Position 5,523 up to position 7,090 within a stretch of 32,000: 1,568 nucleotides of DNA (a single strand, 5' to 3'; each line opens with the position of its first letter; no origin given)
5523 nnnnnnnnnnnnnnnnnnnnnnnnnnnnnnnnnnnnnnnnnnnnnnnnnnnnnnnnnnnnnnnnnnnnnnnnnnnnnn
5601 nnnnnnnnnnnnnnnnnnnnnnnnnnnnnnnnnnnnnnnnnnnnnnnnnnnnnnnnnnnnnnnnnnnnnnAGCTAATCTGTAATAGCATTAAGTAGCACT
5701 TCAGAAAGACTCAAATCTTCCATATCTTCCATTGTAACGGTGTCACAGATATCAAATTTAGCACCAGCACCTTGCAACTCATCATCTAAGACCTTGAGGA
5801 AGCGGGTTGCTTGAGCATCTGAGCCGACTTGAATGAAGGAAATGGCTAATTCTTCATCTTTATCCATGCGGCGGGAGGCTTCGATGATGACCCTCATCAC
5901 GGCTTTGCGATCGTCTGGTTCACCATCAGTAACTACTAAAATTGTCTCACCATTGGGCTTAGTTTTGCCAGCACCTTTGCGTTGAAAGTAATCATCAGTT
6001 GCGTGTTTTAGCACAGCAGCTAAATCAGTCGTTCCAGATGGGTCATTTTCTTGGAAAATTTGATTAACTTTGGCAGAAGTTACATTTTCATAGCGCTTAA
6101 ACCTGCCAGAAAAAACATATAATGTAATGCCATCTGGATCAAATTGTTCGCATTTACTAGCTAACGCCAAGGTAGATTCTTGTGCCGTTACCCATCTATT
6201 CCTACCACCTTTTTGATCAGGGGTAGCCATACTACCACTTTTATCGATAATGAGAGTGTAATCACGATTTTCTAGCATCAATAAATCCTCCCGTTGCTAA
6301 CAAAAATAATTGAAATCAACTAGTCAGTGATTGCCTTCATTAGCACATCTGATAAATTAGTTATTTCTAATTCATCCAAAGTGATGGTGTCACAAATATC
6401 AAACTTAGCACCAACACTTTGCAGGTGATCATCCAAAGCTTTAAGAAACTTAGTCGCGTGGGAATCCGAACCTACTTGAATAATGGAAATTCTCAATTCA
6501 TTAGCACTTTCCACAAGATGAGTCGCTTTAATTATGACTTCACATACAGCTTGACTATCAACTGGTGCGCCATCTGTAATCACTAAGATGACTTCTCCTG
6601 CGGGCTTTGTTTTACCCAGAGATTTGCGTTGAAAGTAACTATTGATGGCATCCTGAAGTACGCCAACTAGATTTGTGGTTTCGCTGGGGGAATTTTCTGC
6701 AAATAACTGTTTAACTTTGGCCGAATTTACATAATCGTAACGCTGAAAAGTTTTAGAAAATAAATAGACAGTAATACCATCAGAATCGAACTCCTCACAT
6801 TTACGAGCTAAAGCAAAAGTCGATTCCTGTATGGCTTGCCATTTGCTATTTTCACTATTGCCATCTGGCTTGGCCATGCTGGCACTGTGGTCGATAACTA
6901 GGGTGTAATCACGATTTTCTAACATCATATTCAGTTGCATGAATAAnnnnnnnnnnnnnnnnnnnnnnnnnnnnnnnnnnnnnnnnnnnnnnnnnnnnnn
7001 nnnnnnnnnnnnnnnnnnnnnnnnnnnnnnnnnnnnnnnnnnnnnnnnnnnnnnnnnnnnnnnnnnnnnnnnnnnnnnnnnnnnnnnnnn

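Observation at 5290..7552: Operon of three old, conserved cytoplasmic vWA-MIDAS paralogs chained to a coiled-coil protein, lacking the usual vWA partners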

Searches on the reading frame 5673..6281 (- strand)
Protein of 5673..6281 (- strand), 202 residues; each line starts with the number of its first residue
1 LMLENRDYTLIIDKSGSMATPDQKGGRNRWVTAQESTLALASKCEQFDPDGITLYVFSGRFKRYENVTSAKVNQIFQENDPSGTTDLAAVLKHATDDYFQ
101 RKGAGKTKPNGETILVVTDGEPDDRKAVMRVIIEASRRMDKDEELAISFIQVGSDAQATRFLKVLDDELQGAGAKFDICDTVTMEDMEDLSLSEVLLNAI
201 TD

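Call 3: search_protein_families(library=pfam, proteins=[window:5673-6281:-], max_evalue=1)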
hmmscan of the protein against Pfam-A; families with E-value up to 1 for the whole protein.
window:5673-6281:- (202 aa): 4 families
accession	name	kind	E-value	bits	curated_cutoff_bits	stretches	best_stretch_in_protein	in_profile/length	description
PF13519.12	VWA_2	-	3.2e-10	41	27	1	10-121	3-107/107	von Willebrand factor type A domain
PF10138.15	vWA-TerF-like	-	5.8e-08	33.6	29.4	1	9-191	5-175/200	vWA found in TerF C terminus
PF00092.34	VWA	-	5.7e-07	30.4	23.8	1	9-157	3-144/174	von Willebrand factor type A domain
PF07002.22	Copine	-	0.00025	21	27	1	74-189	75-185/218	Copine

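Call 4: search_protein_families(library=ncbifam, proteins=[window:5673-6281:-], max_evalue=1)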
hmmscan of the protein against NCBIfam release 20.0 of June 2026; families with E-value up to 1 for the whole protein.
window:5673-6281:- (202 aa): 1 family
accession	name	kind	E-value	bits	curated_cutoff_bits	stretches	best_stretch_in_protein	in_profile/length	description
NF008221.0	PRK10992.1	equivalog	0.027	14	254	1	131-184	122-175/220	iron-sulfur cluster repair protein YtfE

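Call 5: search_protein_families(library=padloc, proteins=[window:5673-6281:-], max_evalue=1)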
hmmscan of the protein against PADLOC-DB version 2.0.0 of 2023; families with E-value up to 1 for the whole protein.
window:5673-6281:- (202 aa): 0 families

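Call 88: search_protein_families(library=phrogs, proteins=[window:5673-6281:-], max_evalue=0.001)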
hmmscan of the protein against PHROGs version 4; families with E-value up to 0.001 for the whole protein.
window:5673-6281:- (202 aa): 1 family
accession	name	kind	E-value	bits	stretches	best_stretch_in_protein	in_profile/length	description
phrog_5359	-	unknown function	5e-18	66.5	1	9-197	31-214/229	-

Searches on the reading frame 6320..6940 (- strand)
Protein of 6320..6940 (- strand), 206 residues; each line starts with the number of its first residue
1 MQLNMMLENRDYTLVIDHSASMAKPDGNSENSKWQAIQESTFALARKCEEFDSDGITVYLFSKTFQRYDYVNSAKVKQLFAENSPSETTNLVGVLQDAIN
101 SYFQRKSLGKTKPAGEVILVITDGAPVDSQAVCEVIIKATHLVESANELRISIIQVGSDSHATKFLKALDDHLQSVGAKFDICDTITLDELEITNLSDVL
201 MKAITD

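Call 3: search_protein_families(library=pfam, proteins=[window:6320-6940:-], max_evalue=1)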
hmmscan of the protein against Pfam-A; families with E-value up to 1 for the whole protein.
window:6320-6940:- (206 aa): 4 families
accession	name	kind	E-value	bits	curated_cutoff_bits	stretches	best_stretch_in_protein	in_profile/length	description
PF00092.34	VWA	-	4.6e-07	30.7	23.8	1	13-169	3-150/174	von Willebrand factor type A domain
PF13519.12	VWA_2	-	4.7e-07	30.8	27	1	14-124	3-106/107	von Willebrand factor type A domain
PF10138.15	vWA-TerF-like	-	1.2e-06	29.3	29.4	1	13-141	5-131/200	vWA found in TerF C terminus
PF07002.22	Copine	-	0.00045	20.2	27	1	88-175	85-164/218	Copine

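Call 4: search_protein_families(library=ncbifam, proteins=[window:6320-6940:-], max_evalue=1)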
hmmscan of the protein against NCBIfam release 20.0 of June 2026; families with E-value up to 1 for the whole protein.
window:6320-6940:- (206 aa): 2 families
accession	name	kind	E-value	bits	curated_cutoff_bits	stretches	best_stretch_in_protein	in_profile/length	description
NF041156.1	FolD_Thplmales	equivalog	0.053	12.7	480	1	3-21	169-187/277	bifunctional methylenetetrahydrofolate dehydrogenase/methenyltetrahydrofolate cyclohydrolase FolD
TIGR03823.1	FliZ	equivalog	0.075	12.6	159.3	1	22-69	49-96/168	flagella biosynthesis regulatory protein FliZ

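Call 5: search_protein_families(library=padloc, proteins=[window:6320-6940:-], max_evalue=1)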
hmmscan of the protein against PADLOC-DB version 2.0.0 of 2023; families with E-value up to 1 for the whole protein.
window:6320-6940:- (206 aa): 0 families

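Call 88: search_protein_families(library=phrogs, proteins=[window:6320-6940:-], max_evalue=0.001)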
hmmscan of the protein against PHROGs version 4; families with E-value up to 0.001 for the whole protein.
window:6320-6940:- (206 aa): 1 family
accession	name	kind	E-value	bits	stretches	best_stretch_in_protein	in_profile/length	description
phrog_5359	-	unknown function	1.9e-12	48.2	1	13-195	31-206/229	-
